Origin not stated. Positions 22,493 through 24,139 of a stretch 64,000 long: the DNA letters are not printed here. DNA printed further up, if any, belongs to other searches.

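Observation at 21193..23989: Two convergent class-B (cobalamin) radical SAM genes with overlapping 3' ends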

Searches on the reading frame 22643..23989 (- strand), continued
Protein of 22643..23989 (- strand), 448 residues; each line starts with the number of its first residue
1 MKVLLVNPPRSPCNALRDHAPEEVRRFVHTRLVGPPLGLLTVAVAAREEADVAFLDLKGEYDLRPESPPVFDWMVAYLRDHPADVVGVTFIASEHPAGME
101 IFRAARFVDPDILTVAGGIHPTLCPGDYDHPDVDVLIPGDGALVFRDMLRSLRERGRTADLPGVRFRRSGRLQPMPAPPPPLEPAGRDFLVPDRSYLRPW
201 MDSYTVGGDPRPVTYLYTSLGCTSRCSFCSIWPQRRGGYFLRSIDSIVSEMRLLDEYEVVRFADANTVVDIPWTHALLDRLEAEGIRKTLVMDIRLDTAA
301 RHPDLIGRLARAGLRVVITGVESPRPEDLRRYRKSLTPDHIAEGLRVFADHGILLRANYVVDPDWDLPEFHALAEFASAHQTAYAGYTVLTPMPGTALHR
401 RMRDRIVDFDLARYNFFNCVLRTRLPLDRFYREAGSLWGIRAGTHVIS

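Call 47: find_encoding_contigs(protein=P0021, flank=10000, max_places=1)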
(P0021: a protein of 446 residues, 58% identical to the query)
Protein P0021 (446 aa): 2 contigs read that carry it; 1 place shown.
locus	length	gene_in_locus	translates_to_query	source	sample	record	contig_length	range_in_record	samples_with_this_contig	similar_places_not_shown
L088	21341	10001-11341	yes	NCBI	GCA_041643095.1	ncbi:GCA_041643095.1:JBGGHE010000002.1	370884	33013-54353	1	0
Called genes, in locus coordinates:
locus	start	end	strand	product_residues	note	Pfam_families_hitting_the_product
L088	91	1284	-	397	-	PF01136:Peptidase_U32 (weak)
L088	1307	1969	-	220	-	PF01209:Ubie_methyltran, PF13489:Methyltransf_23, PF13847:Methyltransf_31, PF08241:Methyltransf_11, PF08242:Methyltransf_12, PF13649:Methyltransf_25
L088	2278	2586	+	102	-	PF00550:PP-binding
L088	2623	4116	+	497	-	PF00890:FAD_binding_2 (weak), PF01134:GIDA (faint), PF01266:DAO, PF01593:Amino_oxidase, PF07992:Pyr_redox_2 (faint), PF12831:FAD_oxidored, PF13450:NAD_binding_8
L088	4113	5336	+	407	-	PF00109:ketoacyl-synt, PF02801:Ketoacyl-synt_C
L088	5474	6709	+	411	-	PF08545:ACP_syn_III (weak)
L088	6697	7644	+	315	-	PF00698:Acyl_transf_1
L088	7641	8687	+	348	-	PF02737:3HCDH_N, PF00725:3HCDH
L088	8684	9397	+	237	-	PF00378:ECH_1, PF16113:ECH_2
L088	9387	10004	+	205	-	PF00378:ECH_1, PF16113:ECH_2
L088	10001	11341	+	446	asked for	PF02310:B12-binding, PF04055:Radical_SAM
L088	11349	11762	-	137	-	-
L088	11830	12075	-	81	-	PF09997:DUF2238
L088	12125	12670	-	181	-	PF01613:Flavin_Reduct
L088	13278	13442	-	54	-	-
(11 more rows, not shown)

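Call 54: search_solved_structures(query=A3, max_evalue=0.001, show_alignments=4)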
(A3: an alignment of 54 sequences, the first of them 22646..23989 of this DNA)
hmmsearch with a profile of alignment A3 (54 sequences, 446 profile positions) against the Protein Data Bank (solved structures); distinct sequences matched with E-value up to 0.001: 7.
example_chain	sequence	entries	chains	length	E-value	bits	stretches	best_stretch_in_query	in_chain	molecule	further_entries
9ccb_A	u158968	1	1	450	1.4e-14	57.1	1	209-402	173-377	Radical SAM core domain-containing protein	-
7kdx_A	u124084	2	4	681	4.1e-10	42.3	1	80-231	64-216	Methyltransferase TokK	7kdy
6wte_A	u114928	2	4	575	2.6e-08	36.4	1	39-277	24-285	B12-binding domain-containing protein | Tryptophan-C2-methyltransferase containing B12-binding domain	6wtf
5ul2_A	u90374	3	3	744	1e-07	34.5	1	72-361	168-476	OxsB protein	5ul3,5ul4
6fd2_B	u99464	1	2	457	5.8e-05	25.4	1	211-423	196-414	Putative apramycin biosynthetic oxidoreductase 4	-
4jc0_A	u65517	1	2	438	0.00024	23.3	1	204-253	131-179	Ribosomal protein S12 methylthiotransferase RimO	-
2qgq_A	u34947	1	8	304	0.00056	22.1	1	209-253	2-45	Protein TM_1862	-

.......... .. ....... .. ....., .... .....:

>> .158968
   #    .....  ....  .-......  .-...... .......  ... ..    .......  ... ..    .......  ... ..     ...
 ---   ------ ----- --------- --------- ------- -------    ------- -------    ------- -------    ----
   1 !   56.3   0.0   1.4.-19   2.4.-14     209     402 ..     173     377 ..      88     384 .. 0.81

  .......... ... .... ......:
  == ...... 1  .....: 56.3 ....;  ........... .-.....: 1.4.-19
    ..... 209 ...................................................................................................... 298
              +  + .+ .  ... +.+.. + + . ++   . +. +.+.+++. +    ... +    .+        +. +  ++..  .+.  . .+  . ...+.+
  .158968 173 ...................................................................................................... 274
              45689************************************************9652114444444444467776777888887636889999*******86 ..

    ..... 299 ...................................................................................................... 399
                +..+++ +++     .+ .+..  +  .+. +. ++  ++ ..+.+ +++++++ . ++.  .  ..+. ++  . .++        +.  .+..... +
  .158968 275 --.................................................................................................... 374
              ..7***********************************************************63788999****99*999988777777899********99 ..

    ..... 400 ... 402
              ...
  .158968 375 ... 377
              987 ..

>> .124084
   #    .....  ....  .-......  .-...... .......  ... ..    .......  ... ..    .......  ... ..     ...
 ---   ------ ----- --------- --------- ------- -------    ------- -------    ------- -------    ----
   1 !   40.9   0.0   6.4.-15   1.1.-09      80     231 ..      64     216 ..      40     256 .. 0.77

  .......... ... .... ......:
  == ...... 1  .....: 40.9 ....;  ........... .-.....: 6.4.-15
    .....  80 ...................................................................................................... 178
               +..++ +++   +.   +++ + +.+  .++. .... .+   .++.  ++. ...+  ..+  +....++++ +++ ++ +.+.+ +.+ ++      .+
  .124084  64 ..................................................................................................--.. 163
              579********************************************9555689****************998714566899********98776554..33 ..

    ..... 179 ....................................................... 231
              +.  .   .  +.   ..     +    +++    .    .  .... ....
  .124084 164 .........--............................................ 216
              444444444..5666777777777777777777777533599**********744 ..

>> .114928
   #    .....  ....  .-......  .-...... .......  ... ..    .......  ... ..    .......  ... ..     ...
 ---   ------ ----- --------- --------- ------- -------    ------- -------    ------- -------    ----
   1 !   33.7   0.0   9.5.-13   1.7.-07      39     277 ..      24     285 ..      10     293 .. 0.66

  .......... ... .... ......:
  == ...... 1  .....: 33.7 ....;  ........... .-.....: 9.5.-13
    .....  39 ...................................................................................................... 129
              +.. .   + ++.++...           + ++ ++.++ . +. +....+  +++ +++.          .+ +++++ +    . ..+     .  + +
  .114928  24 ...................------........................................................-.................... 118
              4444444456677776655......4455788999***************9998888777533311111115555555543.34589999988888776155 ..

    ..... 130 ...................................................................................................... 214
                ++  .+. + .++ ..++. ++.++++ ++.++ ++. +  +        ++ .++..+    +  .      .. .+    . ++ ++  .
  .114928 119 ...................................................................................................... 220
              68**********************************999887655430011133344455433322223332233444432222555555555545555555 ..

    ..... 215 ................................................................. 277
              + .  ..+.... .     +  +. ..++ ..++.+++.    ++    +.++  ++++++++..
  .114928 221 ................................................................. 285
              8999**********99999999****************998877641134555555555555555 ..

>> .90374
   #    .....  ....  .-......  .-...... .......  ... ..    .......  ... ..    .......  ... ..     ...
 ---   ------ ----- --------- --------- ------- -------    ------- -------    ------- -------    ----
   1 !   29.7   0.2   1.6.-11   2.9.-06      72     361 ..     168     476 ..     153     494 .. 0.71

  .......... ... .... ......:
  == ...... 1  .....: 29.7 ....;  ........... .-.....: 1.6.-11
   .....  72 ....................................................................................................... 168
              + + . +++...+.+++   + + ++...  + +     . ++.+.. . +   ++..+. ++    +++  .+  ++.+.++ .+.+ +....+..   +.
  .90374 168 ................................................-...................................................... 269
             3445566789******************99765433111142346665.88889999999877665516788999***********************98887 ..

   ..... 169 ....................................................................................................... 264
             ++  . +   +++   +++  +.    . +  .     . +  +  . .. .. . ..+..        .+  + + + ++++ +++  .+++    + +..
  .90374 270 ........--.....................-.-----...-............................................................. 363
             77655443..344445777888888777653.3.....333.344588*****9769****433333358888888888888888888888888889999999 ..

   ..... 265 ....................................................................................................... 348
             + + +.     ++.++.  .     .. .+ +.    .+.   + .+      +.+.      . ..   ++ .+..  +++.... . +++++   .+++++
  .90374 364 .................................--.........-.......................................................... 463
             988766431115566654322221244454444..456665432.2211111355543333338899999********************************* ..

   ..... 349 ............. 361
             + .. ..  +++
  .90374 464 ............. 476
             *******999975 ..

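Call 55: find_encoding_contigs(protein=P0084, flank=10000, max_places=1)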
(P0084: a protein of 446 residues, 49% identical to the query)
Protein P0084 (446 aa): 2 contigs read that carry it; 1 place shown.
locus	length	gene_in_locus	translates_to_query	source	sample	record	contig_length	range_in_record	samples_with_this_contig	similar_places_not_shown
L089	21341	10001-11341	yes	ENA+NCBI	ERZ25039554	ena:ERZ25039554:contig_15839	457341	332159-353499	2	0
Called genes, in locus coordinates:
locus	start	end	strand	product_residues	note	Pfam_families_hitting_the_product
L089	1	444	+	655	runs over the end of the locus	PF13292:DXP_synthase_N, PF00456:Transketolase_N (faint), PF00676:E1_dh, PF02775:TPP_enzyme_C (weak), PF02779:Transket_pyr, PF02780:Transketolase_C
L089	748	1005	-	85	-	-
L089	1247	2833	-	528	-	PF09479:Flg_new (faint), PF18998:Flg_new_2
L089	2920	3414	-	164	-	-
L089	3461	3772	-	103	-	-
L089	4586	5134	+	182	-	-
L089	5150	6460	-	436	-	PF13088:BNR_2 (faint)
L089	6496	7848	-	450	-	PF13505:OMP_b-brl (weak), PF13568:OMP_b-brl_2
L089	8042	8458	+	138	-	PF01243:PNPOx_N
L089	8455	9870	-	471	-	PF02310:B12-binding, PF04055:Radical_SAM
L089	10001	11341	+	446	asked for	PF02310:B12-binding, PF04055:Radical_SAM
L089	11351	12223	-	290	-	PF00698:Acyl_transf_1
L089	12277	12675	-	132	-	PF01648:ACPS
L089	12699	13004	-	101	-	PF00550:PP-binding (weak)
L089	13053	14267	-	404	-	PF00109:ketoacyl-synt, PF02801:Ketoacyl-synt_C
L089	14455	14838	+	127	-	PF13279:4HBT_2, PF03061:4HBT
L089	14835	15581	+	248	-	PF00378:ECH_1, PF16113:ECH_2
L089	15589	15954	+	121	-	-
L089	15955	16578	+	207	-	PF00378:ECH_1, PF16113:ECH_2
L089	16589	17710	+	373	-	PF00195:Chal_sti_synt_N (weak), PF08545:ACP_syn_III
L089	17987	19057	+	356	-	PF02737:3HCDH_N, PF00725:3HCDH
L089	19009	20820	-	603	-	PF01835:MG2 (faint)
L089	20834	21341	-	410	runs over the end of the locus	PF14054:DUF4249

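Call 56: find_encoding_contigs(protein=P0016, flank=10000, max_places=1)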
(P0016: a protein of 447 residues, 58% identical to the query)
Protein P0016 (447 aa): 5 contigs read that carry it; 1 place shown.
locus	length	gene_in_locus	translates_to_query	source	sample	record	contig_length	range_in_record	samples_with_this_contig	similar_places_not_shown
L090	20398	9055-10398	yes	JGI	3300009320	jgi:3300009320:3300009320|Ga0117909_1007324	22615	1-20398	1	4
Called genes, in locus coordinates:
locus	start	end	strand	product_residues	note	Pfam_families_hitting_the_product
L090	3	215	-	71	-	?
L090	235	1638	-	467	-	PF02310:B12-binding, PF04055:Radical_SAM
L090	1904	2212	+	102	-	PF00550:PP-binding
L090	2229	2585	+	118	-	PF01648:ACPS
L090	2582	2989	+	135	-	PF13279:4HBT_2, PF03061:4HBT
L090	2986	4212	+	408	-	PF00109:ketoacyl-synt, PF00108:Thiolase_N (faint), PF02801:Ketoacyl-synt_C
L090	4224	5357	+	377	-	PF00108:Thiolase_N (faint), PF08545:ACP_syn_III (weak)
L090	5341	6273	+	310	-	PF00698:Acyl_transf_1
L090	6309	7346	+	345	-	PF02737:3HCDH_N, PF00725:3HCDH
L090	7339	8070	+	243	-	PF00378:ECH_1, PF16113:ECH_2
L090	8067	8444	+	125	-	-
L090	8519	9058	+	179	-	PF00378:ECH_1, PF16113:ECH_2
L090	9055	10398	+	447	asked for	PF02310:B12-binding, PF04055:Radical_SAM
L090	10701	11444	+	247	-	-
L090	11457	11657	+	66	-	-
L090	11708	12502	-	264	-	PF01471:PG_binding_1 (faint)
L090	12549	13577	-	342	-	PF01764:Lipase_3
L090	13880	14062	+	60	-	-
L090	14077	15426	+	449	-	PF02812:ELFV_dehydrog_N, PF00208:ELFV_dehydrog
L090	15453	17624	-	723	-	PF07715:Plug, PF00593:TonB_dep_Rec_b-barrel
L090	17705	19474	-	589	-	-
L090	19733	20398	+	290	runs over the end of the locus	PF27854:Heavy_Cys_CGP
